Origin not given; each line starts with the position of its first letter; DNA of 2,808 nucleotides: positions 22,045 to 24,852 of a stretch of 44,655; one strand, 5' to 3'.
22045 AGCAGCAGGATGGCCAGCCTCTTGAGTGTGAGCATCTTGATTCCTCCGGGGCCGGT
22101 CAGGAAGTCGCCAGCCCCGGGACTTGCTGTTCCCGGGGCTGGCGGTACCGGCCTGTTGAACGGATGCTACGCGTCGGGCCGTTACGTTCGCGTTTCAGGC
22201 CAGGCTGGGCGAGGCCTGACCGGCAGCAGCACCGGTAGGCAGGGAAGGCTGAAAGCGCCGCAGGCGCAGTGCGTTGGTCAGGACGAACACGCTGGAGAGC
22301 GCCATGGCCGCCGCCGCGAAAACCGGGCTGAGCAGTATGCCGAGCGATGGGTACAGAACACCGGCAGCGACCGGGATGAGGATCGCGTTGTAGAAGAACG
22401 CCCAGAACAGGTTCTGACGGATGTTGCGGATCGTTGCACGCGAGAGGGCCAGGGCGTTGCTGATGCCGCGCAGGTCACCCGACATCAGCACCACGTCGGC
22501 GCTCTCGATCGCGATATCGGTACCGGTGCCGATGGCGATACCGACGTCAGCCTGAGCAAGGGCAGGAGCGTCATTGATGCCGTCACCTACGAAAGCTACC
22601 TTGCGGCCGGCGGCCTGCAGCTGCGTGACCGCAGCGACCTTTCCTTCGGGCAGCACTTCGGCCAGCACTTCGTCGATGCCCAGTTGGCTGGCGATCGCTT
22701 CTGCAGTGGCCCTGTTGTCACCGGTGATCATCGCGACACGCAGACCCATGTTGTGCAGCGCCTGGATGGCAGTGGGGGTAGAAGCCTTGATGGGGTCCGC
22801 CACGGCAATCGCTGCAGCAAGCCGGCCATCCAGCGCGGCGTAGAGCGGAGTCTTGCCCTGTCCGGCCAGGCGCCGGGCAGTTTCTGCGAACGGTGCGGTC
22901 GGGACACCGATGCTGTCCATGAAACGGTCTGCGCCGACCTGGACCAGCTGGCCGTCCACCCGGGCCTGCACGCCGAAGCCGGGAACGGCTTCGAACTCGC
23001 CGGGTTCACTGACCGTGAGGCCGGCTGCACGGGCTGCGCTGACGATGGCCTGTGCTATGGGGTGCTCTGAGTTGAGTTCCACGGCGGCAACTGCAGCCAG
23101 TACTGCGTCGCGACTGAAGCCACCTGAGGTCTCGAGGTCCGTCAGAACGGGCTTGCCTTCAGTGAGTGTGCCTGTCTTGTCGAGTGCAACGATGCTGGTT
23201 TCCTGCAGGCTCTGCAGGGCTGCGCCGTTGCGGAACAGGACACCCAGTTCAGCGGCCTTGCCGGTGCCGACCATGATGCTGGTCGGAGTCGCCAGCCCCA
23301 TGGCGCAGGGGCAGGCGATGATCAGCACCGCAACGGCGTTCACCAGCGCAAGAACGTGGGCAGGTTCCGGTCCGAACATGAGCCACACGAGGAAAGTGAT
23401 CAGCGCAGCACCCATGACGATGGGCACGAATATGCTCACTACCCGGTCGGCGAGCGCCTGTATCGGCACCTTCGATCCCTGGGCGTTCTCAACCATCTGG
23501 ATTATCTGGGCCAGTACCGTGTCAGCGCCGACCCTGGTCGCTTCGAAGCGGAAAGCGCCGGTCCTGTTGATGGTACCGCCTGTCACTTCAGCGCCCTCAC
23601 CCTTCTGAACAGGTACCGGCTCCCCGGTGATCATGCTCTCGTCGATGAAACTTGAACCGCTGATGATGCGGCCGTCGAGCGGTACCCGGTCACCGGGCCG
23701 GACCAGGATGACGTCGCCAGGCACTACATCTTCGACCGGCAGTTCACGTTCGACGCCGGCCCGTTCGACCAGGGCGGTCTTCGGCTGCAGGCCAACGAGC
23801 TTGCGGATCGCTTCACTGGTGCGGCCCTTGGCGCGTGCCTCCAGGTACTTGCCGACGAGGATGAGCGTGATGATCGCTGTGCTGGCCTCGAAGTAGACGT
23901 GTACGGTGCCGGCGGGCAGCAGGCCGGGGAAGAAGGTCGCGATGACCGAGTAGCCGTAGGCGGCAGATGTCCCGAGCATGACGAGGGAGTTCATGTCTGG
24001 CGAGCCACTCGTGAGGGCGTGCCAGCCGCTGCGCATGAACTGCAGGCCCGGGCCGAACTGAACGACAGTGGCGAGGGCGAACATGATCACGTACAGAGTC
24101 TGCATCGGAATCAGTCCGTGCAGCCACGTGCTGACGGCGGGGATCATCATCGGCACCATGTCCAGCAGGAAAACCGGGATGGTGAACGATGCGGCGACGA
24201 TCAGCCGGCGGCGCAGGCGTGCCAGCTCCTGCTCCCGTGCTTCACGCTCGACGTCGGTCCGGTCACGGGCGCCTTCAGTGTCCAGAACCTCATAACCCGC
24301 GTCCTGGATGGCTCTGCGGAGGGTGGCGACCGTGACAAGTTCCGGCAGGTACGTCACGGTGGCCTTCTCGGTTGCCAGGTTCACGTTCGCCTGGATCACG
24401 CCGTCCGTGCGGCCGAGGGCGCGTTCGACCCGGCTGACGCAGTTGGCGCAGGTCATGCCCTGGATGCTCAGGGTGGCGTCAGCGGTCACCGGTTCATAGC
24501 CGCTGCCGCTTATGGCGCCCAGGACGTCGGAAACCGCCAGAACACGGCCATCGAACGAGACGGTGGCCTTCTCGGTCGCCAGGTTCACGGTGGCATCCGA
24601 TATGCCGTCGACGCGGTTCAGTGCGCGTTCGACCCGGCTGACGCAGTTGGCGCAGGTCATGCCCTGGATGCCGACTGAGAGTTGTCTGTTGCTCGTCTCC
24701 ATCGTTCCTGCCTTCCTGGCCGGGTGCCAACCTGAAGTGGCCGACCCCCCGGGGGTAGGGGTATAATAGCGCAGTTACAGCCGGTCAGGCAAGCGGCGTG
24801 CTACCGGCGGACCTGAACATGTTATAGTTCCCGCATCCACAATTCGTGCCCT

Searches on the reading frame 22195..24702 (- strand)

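Call 12: search_protein_families(library=pfam, proteins=[window:22195-24702:-], max_evalue=0.001)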
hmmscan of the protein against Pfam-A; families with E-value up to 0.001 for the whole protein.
window:22195-24702:- (835 aa): 5 families
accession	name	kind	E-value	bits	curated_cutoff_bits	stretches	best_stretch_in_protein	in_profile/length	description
PF00122.25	E1-E2_ATPase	-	1.1e-59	201.4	28.1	1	305-485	2-180/181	E1-E2 ATPase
PF00403.32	HMA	-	5.2e-38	129.7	24.8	2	77-138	1-62/62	Heavy-metal-associated domain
PF00702.32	Hydrolase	-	2.2e-37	129.8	26.4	1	504-719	3-191/191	haloacid dehalogenase-like hydrolase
PF08282.18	Hydrolase_3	-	1.4e-07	31.9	20.9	1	693-751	197-255/255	haloacid dehalogenase-like hydrolase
PF12710.13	HAD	-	9.9e-07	29.8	27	1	640-715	85-188/189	haloacid dehalogenase-like hydrolase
